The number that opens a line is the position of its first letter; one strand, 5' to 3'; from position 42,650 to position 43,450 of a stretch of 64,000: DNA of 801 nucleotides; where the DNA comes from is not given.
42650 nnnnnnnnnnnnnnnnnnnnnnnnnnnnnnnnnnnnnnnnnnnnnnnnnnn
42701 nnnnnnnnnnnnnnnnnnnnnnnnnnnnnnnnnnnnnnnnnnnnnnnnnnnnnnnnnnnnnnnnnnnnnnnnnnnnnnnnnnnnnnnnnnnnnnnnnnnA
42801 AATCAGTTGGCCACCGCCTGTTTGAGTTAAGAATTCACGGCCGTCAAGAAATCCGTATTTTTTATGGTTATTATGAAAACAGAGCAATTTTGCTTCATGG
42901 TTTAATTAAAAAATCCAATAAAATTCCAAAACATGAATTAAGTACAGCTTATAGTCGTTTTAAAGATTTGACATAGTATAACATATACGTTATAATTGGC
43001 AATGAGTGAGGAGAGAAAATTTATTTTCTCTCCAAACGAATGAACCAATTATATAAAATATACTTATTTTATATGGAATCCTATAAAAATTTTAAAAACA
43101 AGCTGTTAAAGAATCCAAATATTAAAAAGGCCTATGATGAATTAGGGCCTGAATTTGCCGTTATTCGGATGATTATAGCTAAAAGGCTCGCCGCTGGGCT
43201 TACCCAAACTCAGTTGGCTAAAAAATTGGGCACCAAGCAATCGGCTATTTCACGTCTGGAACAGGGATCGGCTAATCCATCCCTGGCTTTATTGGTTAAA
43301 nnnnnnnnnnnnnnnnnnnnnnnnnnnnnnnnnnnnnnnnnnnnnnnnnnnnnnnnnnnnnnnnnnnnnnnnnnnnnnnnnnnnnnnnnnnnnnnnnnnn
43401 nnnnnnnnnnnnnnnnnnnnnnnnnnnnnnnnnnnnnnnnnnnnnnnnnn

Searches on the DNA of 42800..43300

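Call 57: search_with_rna_model(model_id=R1, source=window, start=42800, end=43300, filters=off, max_evalue=1, show_alignments=2)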
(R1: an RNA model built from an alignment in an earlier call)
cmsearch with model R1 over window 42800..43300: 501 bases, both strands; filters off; matches with E-value up to 1: 2.
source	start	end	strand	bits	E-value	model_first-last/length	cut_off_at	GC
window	42997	43058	+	46.1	1e-09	1-62/62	no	0.31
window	43010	43033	-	6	0.47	14-37/62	no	0.33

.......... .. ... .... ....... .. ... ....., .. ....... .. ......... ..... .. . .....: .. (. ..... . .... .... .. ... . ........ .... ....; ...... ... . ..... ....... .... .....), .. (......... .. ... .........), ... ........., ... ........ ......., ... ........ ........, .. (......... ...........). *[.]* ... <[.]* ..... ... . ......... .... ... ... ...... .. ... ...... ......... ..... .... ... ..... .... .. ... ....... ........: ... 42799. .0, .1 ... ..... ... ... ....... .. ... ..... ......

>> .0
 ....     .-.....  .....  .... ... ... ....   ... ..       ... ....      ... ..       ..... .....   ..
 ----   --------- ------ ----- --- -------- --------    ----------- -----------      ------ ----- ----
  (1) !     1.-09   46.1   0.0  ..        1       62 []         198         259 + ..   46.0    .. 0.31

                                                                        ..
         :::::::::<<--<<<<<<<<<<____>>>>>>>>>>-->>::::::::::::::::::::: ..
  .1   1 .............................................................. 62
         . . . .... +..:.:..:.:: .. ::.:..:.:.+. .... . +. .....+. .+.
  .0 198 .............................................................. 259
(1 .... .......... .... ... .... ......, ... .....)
